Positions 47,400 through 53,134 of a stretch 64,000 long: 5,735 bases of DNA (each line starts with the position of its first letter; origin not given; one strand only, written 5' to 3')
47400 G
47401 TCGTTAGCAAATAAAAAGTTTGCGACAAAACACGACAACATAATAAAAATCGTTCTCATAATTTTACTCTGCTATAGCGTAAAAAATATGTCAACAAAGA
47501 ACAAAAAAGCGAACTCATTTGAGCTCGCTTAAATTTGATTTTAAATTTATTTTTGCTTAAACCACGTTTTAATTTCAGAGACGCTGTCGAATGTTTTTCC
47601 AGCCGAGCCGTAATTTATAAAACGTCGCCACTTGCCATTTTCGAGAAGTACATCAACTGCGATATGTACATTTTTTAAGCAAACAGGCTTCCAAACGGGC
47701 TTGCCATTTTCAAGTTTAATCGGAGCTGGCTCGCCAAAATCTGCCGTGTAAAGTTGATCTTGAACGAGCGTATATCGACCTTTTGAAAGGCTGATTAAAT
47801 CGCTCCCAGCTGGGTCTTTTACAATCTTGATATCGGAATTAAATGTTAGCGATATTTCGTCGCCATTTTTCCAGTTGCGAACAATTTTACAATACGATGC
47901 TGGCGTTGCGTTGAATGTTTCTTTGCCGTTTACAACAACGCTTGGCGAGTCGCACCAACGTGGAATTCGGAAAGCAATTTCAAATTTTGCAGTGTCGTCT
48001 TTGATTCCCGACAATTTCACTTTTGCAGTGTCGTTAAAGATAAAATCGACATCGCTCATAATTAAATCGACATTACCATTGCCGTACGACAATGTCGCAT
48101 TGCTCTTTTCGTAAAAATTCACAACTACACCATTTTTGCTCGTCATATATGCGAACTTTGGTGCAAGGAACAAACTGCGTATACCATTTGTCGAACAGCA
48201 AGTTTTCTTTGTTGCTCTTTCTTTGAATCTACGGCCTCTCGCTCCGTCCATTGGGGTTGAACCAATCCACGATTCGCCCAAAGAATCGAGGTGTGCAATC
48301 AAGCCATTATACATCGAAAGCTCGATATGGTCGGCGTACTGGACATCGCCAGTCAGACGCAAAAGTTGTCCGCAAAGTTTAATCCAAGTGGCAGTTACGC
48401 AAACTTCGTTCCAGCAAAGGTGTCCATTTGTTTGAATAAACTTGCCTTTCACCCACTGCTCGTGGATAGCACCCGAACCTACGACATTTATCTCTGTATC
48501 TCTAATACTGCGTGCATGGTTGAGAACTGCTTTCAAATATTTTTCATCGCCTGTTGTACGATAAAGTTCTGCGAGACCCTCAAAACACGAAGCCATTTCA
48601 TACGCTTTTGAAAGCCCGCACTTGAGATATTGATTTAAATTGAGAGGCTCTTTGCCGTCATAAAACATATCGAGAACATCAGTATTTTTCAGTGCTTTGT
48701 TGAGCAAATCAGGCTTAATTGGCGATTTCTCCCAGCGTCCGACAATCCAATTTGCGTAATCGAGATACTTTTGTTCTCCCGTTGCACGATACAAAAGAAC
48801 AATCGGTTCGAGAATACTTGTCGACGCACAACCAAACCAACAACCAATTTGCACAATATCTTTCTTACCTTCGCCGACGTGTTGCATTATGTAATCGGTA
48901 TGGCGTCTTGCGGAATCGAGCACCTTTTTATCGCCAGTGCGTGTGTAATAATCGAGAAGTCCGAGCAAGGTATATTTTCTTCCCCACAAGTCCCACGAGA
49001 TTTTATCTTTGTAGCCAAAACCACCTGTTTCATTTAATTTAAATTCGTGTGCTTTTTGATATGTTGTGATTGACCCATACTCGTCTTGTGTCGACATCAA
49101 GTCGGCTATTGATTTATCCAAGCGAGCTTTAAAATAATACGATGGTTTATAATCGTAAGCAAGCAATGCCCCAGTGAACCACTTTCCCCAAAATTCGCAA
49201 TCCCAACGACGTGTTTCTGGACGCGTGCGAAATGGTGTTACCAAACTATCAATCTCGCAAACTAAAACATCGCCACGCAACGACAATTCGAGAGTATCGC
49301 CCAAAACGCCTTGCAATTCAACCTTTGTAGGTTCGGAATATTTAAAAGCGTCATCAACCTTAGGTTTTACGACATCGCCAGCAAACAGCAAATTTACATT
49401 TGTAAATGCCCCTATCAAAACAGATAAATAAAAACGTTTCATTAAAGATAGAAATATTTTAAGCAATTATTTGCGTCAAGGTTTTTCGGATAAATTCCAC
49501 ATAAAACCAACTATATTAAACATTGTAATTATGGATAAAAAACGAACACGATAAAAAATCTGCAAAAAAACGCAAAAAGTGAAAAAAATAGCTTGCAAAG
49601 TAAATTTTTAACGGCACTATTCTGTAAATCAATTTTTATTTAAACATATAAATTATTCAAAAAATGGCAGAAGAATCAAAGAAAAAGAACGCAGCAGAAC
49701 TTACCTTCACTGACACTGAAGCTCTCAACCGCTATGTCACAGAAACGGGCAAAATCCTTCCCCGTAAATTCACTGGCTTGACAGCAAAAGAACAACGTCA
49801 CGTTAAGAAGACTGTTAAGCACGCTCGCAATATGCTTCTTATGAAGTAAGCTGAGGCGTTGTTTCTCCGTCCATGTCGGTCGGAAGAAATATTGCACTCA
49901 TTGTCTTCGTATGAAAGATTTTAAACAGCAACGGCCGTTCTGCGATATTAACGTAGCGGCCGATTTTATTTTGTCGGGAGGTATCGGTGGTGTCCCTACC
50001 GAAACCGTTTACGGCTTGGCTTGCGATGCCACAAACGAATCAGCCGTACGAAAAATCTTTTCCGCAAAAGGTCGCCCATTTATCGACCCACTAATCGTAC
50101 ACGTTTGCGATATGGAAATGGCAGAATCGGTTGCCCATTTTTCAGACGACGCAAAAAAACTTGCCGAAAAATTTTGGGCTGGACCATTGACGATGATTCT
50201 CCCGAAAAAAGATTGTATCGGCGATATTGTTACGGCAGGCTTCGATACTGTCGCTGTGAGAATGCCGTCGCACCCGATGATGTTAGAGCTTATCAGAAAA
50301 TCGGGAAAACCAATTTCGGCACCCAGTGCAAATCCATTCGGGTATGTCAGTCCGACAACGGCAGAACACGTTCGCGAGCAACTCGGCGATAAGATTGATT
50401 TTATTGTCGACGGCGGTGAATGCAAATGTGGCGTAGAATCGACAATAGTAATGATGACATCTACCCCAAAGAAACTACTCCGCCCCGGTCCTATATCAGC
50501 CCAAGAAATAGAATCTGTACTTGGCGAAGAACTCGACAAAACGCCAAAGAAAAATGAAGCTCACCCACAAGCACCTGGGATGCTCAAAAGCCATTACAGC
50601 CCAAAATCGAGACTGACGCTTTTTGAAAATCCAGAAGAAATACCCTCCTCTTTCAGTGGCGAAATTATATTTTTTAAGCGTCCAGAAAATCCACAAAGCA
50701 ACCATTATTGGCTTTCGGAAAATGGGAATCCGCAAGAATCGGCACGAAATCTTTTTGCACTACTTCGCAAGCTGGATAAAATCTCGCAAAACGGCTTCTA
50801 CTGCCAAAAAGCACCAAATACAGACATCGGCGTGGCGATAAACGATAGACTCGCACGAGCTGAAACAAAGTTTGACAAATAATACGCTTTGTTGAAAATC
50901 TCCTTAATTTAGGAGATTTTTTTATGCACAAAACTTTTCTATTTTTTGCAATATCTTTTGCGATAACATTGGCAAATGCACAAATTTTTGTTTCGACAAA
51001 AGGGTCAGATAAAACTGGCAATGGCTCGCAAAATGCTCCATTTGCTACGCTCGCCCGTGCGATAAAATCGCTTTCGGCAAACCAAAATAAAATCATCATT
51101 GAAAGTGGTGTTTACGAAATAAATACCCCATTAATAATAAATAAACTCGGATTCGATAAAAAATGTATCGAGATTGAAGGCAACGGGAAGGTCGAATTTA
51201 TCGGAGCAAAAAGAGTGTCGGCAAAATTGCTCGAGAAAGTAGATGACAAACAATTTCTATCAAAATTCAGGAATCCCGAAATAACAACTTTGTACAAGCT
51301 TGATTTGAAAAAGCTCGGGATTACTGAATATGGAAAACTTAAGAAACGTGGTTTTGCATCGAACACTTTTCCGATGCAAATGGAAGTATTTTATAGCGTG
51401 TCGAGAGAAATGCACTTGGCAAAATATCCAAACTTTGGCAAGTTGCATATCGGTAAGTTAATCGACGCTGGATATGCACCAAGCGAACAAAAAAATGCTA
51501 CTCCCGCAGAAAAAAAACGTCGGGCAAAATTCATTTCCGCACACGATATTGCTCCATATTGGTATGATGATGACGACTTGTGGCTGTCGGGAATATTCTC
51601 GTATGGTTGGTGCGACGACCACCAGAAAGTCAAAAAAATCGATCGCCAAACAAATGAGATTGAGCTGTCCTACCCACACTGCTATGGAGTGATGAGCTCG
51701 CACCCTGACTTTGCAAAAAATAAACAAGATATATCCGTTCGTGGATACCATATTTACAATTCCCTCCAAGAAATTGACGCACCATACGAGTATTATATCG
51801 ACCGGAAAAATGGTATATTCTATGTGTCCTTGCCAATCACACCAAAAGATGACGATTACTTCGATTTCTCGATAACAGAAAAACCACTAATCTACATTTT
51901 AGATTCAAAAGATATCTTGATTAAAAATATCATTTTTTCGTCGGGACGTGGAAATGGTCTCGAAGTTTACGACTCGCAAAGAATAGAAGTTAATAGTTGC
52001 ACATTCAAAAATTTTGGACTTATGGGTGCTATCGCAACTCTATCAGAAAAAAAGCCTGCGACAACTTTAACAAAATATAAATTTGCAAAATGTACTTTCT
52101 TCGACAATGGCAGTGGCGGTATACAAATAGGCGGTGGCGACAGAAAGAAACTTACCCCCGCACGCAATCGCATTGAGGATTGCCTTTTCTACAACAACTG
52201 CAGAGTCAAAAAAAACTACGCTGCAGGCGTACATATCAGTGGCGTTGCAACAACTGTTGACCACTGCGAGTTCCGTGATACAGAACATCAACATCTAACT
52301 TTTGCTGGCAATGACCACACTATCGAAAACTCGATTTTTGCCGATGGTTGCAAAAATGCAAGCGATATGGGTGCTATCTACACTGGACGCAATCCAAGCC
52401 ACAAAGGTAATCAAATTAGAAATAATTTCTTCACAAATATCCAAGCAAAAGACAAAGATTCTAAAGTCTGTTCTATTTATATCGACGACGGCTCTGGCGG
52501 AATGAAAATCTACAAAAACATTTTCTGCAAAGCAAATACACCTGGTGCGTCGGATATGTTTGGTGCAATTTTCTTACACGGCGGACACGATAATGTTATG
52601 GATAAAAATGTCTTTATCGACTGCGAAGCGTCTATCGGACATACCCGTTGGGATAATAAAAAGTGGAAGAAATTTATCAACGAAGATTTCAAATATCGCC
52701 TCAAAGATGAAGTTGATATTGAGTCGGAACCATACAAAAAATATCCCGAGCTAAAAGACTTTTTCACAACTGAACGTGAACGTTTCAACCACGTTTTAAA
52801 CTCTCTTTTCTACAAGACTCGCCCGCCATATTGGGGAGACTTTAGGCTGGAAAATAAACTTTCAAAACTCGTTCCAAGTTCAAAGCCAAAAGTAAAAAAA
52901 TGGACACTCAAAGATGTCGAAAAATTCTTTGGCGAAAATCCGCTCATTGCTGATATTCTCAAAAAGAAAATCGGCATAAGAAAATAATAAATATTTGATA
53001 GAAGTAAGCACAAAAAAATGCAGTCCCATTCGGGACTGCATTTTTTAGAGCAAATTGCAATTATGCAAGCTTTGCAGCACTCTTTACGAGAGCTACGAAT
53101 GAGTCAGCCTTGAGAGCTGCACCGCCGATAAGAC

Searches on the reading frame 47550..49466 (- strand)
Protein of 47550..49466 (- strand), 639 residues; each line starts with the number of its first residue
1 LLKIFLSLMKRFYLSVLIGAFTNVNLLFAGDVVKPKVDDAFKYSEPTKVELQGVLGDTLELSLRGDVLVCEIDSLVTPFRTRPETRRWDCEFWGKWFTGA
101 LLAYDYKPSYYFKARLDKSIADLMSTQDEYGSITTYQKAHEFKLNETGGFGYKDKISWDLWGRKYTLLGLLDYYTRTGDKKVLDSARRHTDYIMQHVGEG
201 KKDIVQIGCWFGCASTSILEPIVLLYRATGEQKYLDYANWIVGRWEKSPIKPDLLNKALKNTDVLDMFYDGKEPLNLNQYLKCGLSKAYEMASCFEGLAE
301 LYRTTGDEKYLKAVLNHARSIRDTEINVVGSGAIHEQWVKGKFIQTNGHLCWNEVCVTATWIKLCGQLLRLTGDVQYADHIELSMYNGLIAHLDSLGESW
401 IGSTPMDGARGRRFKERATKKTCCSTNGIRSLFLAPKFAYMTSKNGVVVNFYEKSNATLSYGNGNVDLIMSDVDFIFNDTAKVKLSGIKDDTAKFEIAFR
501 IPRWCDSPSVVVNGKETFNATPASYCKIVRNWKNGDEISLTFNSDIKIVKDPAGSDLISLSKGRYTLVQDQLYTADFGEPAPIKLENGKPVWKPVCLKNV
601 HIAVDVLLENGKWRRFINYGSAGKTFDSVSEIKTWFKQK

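Call 4: search_protein_families(library=pfam, proteins=[window:47550-49466:-], max_evalue=0.01)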
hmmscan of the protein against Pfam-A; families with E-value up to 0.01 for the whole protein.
window:47550-49466:- (639 aa): 6 families
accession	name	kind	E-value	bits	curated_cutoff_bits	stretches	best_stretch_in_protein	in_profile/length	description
PF07944.18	Beta-AFase-like_GH127_cat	-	8.1e-36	124.2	24.9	1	88-432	55-371/376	Beta-L-arabinofuranosidase, GH127 catalytic domain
PF20736.2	Glyco_hydro127M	-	1.3e-15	57.8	24.2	1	447-542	2-93/95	Beta-L-arabinofuranosidase, GH127 middle domain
PF07470.19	Glyco_hydro_88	-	2.8e-06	27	26.6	0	289-328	29-68/352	Glycosyl Hydrolase Family 88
PF03663.20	Glyco_hydro_76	-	2.7e-05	24.3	25.9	1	224-341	165-269/366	Glycosyl hydrolase family 76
PF19805.5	DUF6288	-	8.9e-05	22.2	26.3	1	123-197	124-197/402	Family of unknown function (DUF6288)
PF06662.19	C5-epim_C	-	0.0028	17.6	23.3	0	281-315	21-55/188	D-glucuronyl C5-epimerase C-terminus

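Call 6: search_protein_families(library=ncbifam, proteins=[window:47550-49466:-], max_evalue=1)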
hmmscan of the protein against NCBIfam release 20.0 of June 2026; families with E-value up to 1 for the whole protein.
window:47550-49466:- (639 aa): 2 families
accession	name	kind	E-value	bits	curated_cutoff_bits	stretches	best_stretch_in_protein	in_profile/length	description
NF049879.1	AcerHdlse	equivalog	7.6e-40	137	950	3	341-550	328-544/657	aceric acid hydrolase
NF038151.1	lanthi_synth_III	equivalog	0.042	12.2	575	1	167-239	613-689/833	class III lanthionine synthetase LanKC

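Call 62: search_solved_structures(query=window:47550-49466:-, max_evalue=0.001)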
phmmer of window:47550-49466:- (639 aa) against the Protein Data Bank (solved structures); distinct sequences matched with E-value up to 0.001: 7.
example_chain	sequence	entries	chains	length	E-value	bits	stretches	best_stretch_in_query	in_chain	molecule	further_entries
5mqo_A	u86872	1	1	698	1.6e-25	92.7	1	341-548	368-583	Non-reducing end beta-L-arabinofuranosidase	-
6ex6_B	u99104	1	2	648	3.5e-22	81.6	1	154-551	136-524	Six-hairpin glycosidase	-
4qjy_A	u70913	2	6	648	1.6e-21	79.5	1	146-550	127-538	GH127 beta-L-arabinofuranosidase | GH127 beta-L-arabinofuranoside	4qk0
5opj_A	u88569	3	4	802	3.2e-10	42.1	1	343-556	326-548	Rhamnogalacturonan lyase | Acetyl-CoA carboxylase, biotin carboxylase | Glycosyl hydrolase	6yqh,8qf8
3wre_A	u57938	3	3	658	6.2e-10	41.2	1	95-551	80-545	Non-reducing end beta-L-arabinofuranosidase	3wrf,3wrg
3wkw_A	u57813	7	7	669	6.5e-10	41.1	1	95-551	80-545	Non-reducing end beta-L-arabinofuranosidase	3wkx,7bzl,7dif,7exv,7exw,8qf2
7exu_A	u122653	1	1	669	7.2e-10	40.9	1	95-551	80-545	Non-reducing end beta-L-arabinofuranosidase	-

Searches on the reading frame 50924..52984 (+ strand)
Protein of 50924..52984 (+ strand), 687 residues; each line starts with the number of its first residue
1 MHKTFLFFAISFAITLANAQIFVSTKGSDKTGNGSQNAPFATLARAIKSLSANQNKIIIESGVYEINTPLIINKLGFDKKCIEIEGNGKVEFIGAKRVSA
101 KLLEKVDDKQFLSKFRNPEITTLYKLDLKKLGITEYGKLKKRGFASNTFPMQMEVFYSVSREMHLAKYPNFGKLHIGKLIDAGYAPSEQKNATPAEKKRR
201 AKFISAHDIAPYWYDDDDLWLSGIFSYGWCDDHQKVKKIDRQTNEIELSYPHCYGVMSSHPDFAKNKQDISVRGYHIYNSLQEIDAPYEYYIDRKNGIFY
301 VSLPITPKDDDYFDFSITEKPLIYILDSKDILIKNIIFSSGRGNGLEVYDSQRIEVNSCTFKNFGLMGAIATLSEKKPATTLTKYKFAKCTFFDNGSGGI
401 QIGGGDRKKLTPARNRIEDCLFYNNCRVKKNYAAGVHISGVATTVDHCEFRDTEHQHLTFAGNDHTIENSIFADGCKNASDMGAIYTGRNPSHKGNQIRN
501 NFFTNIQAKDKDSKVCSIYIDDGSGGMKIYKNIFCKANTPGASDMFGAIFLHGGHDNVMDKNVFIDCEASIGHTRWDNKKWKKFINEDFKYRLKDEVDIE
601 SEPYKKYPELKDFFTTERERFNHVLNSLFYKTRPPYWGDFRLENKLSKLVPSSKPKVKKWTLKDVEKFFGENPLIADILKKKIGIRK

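Call 4: search_protein_families(library=pfam, proteins=[window:50924-52984:+], max_evalue=0.01)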
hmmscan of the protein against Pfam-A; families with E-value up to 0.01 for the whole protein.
window:50924-52984:+ (687 aa): 1 family
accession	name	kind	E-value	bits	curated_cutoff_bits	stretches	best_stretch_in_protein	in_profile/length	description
PF13229.12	Beta_helix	-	7e-15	55.4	25.9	2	323-425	26-113/158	Right handed beta helix region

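Call 63: search_solved_structures(query=window:50924-52984:+, max_evalue=0.01)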
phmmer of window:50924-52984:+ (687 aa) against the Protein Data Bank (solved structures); distinct sequences matched with E-value up to 0.01: 0.
